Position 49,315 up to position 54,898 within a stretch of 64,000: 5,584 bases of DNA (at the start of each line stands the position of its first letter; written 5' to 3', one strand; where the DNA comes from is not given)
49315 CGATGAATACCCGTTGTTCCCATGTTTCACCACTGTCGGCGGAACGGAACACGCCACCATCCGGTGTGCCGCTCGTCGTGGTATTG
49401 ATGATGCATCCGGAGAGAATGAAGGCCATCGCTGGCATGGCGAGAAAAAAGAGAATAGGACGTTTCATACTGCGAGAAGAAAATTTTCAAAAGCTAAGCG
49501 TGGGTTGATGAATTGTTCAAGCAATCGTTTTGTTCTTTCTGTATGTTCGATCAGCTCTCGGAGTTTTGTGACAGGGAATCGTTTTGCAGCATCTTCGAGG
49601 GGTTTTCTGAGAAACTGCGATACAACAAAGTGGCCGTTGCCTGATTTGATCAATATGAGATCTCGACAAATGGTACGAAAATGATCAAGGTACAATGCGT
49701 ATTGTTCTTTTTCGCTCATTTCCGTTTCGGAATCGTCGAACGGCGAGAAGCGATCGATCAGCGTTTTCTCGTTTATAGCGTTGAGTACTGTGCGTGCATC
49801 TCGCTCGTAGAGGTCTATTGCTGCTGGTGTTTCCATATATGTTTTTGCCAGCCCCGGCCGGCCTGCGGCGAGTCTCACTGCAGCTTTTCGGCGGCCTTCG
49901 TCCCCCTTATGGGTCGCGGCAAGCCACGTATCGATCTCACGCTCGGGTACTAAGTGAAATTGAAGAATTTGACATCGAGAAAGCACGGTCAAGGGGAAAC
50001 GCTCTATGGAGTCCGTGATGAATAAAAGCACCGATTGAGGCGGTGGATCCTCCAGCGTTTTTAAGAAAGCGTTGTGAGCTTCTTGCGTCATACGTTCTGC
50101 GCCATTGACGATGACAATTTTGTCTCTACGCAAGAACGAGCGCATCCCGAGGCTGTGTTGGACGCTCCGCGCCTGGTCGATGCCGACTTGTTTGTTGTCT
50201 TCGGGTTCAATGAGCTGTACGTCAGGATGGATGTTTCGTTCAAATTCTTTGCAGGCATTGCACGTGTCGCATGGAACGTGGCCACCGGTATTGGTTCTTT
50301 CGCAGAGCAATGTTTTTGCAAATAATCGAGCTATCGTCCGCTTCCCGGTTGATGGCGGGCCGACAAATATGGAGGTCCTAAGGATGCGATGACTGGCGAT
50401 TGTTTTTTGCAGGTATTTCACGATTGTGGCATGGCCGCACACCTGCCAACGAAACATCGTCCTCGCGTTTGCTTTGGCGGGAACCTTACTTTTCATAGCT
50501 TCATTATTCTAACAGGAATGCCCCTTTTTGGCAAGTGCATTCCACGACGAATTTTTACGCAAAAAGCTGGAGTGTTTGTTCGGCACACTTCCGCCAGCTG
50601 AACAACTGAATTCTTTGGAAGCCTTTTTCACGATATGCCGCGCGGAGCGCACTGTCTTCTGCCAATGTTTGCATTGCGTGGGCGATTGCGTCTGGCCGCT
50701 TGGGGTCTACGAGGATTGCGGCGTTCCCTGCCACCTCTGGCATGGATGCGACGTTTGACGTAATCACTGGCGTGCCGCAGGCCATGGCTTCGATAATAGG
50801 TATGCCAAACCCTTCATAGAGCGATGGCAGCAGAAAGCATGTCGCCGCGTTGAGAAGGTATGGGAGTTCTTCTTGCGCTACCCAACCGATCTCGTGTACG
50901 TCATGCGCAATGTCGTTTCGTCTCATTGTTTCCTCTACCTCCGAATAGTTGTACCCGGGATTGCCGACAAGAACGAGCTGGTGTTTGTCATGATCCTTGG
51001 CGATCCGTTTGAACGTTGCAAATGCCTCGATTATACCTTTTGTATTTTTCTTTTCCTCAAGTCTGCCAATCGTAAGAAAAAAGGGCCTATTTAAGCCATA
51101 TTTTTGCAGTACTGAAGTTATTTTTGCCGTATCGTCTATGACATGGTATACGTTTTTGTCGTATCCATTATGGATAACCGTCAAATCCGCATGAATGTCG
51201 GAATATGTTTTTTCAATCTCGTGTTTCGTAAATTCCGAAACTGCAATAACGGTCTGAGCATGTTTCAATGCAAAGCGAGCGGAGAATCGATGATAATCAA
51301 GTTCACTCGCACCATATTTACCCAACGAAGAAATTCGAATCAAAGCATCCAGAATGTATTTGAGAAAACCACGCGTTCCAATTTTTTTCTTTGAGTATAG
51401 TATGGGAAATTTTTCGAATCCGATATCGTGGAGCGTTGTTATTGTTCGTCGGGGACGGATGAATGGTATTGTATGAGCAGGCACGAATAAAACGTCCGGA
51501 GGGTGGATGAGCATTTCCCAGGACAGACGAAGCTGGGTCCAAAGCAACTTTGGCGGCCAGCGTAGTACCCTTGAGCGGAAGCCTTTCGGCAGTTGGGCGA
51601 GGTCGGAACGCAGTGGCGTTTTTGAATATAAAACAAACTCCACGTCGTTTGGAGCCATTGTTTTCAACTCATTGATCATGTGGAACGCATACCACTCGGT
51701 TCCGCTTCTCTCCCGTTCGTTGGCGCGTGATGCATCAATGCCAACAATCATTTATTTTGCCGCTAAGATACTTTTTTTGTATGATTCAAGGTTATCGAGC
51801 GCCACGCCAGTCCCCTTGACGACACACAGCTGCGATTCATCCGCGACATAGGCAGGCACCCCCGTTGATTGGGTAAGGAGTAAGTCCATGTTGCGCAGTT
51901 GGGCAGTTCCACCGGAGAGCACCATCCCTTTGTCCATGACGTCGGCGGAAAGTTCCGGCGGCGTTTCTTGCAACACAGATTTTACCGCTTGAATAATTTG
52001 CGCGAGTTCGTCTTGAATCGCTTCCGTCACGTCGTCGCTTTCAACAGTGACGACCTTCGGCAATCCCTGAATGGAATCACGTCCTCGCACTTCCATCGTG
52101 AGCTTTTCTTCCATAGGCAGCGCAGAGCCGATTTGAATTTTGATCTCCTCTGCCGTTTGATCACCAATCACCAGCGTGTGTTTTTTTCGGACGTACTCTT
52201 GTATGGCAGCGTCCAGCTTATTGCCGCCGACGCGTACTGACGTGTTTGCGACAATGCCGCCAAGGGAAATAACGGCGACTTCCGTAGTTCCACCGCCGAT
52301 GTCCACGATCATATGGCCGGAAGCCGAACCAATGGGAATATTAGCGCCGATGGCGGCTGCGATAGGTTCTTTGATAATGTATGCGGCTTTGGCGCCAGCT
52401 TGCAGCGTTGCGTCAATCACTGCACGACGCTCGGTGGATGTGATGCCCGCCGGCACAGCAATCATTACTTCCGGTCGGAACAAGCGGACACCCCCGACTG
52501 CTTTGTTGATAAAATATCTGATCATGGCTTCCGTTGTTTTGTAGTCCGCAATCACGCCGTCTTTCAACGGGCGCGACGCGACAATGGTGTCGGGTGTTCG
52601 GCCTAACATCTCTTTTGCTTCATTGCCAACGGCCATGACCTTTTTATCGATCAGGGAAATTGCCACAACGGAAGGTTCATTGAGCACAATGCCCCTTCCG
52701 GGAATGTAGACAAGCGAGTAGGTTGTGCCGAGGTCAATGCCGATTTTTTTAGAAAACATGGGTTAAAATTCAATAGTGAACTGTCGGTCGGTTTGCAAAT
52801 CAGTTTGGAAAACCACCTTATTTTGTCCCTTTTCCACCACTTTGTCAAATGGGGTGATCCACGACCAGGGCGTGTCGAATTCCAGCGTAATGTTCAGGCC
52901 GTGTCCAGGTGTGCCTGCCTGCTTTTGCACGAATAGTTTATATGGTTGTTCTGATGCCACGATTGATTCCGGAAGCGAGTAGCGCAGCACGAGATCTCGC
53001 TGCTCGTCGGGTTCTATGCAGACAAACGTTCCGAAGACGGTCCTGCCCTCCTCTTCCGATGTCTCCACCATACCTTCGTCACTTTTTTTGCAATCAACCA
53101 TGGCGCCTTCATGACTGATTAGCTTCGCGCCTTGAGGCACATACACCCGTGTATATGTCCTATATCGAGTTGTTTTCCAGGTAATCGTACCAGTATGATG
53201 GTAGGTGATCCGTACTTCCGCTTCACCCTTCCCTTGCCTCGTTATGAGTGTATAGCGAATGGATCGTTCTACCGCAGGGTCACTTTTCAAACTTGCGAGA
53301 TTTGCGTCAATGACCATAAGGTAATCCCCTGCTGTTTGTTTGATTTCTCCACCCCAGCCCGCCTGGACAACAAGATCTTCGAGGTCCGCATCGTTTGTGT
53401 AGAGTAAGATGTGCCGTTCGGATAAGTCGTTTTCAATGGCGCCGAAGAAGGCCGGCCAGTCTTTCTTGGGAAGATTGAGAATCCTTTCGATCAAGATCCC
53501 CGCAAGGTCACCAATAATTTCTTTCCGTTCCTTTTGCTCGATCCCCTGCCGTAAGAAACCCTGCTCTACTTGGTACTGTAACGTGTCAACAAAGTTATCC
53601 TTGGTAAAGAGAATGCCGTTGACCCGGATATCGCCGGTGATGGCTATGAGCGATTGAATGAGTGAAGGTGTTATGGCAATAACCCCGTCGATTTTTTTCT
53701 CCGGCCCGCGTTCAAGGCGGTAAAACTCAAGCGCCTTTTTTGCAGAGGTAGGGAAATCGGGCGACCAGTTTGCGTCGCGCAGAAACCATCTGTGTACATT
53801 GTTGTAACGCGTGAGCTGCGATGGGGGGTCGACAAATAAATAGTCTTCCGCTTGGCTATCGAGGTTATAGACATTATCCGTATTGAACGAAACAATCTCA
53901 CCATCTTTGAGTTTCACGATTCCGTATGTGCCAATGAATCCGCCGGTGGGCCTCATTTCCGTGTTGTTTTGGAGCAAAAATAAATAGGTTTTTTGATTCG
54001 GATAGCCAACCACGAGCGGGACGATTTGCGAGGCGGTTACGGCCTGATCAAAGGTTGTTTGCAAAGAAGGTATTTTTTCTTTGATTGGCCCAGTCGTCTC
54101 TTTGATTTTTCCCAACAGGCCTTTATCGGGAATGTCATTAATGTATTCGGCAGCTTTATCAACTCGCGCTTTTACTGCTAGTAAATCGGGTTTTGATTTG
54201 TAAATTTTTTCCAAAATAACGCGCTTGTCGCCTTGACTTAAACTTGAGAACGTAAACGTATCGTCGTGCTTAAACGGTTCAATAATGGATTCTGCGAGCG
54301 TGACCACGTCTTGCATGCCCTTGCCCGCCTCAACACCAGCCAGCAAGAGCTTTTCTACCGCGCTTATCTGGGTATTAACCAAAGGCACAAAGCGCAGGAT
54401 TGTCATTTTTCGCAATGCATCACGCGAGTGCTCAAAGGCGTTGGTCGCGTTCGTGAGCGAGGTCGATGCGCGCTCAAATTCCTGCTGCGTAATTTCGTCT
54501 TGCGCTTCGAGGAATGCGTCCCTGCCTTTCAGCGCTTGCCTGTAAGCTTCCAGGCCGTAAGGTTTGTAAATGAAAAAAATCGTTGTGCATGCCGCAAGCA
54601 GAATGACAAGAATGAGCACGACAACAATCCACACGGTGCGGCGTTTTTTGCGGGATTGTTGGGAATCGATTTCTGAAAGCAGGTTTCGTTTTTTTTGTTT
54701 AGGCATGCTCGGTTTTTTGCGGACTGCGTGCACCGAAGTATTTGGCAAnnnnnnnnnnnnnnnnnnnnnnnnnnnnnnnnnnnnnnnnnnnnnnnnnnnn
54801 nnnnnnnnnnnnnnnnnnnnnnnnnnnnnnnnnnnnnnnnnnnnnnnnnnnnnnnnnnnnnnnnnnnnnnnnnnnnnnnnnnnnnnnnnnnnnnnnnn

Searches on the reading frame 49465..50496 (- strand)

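Call 10: search_protein_families(library=pfam, proteins=[window:49465-50496:-], max_evalue=0.001)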
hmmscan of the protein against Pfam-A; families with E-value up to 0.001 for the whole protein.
window:49465-50496:- (343 aa): 2 families
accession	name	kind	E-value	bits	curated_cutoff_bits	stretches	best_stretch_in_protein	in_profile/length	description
PF13177.12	DNA_pol3_delta2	-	2.5e-42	145.1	27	1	22-181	2-158/161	DNA polymerase III, delta subunit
PF09115.15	DNApol3-delta_C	-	1.6e-06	28.9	21.7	1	261-342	31-114/117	DNA polymerase III, delta subunit, C terminal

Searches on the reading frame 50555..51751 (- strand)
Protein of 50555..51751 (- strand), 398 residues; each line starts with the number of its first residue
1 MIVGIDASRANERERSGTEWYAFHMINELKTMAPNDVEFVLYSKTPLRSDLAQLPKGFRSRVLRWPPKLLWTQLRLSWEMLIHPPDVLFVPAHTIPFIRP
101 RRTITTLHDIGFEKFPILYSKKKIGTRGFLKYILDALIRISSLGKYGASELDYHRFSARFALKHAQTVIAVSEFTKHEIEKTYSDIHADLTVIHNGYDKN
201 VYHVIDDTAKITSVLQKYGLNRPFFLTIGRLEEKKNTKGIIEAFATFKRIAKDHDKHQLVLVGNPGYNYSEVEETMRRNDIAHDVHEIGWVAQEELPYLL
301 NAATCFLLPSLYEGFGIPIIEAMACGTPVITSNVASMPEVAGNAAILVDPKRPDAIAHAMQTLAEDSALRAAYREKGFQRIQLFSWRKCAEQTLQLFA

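Call 10: search_protein_families(library=pfam, proteins=[window:50555-51751:-], max_evalue=0.001)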
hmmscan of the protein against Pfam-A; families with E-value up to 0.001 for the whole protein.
window:50555-51751:- (398 aa): 5 families
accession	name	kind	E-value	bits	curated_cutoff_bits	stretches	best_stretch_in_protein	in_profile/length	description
PF00534.26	Glycos_transf_1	-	1.7e-36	125.8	26.4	1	221-379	14-171/172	Glycosyl transferases group 1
PF13692.12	Glyco_trans_1_4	-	5e-32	111.5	27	1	223-366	2-142/142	Glycosyl transferases group 1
PF20706.3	GT4-conflict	-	5.7e-11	42.5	26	1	216-333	193-312/385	Family 4 Glycosyltransferase in conflict systems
PF13524.12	Glyco_trans_1_2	-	4.6e-10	40.1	25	1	250-394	9-143/144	Glycosyl transferase-like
PF13439.12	Glyco_transf_4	-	5.4e-10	40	28.5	1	16-199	2-168/170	Glycosyltransferase Family 4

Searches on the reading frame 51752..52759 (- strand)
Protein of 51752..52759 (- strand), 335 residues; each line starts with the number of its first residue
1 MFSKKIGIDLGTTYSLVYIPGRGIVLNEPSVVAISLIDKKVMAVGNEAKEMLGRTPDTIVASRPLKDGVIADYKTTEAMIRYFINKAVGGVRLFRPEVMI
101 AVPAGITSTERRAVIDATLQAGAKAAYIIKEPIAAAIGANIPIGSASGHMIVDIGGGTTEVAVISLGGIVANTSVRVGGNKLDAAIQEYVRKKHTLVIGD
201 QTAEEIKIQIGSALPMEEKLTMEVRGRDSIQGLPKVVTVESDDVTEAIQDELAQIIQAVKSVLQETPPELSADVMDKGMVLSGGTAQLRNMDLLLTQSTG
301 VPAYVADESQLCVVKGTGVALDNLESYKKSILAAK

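Call 10: search_protein_families(library=pfam, proteins=[window:51752-52759:-], max_evalue=0.001)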
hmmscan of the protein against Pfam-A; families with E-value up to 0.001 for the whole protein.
window:51752-52759:- (335 aa): 6 families
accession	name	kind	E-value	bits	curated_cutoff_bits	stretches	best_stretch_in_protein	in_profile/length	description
PF06723.19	MreB_Mbl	-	8.8e-134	445.9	27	1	4-328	2-326/327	MreB/Mbl protein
PF00012.26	HSP70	-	1.2e-12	47.3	20.6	1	97-196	135-240/599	Hsp70 protein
PF14450.12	FtsA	-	2.7e-11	44.3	31.8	1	151-306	2-110/127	Cell division protein FtsA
PF00022.25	Actin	-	4e-09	36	27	1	43-209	47-206/410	Actin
PF11104.14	PilM_2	-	1.3e-05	24.8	27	0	279-326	278-324/340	Type IV pilus assembly protein PilM;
PF06277.17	EutA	-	0.00065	19.1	27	1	151-216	147-213/475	Ethanolamine utilisation protein EutA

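Call 83: list_cluster_members(proteins=[window:51752-52759:-, window:50555-51751:-, window:55628-56602:-, window:56771-58288:-, window:58285-59235:-, window:49465-50496:-, window:4530-6062:+, window:14507-16189:+])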
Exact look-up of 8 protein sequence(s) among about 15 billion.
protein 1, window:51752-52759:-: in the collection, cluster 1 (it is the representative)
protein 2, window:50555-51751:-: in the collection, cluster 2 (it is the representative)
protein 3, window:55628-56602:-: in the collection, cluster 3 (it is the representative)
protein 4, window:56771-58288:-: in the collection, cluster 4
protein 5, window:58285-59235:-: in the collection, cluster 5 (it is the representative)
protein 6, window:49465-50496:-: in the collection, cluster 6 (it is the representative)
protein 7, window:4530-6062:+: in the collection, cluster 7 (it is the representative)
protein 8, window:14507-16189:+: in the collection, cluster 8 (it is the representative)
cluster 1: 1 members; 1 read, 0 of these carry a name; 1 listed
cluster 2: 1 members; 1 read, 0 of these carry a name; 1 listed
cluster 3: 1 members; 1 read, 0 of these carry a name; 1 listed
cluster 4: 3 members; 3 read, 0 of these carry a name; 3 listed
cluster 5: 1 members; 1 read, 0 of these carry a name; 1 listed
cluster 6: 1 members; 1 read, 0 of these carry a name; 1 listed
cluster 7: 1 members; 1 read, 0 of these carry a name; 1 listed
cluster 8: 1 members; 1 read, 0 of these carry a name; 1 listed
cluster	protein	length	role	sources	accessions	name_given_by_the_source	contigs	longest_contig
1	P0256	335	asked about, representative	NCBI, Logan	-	-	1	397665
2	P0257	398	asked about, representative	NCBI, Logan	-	-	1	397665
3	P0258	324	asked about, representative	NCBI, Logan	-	-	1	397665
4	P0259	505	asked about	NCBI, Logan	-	-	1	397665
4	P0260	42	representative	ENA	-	-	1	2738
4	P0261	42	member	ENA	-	-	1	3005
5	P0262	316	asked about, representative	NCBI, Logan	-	-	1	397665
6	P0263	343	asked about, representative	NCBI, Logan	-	-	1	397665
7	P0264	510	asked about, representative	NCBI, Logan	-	-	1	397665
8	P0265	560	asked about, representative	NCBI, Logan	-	-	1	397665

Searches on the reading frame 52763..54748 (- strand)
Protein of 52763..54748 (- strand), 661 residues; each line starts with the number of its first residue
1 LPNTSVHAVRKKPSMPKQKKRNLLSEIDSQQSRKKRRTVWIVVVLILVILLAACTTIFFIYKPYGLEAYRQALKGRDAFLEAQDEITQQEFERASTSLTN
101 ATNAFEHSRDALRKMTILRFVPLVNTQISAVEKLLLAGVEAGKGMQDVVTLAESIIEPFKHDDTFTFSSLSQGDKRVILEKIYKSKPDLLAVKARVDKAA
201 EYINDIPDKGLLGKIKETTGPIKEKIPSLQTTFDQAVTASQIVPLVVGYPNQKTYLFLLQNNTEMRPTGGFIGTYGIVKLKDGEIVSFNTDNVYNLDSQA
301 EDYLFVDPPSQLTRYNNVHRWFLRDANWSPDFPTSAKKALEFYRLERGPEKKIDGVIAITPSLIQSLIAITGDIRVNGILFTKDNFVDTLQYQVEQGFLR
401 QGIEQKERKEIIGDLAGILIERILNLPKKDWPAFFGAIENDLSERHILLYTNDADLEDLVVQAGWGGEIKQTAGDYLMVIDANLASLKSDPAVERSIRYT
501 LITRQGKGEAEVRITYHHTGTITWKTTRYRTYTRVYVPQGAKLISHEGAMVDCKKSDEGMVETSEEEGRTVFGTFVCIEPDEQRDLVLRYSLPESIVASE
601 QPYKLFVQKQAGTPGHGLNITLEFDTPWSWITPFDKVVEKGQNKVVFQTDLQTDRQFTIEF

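Call 10: search_protein_families(library=pfam, proteins=[window:52763-54748:-], max_evalue=0.001)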
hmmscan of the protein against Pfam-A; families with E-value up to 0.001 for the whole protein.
window:52763-54748:- (661 aa): 1 family
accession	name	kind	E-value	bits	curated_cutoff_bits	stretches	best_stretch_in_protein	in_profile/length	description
PF13196.11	DUF4012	-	6.4e-33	114.7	28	1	252-393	3-142/144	Protein of unknown function (DUF4012)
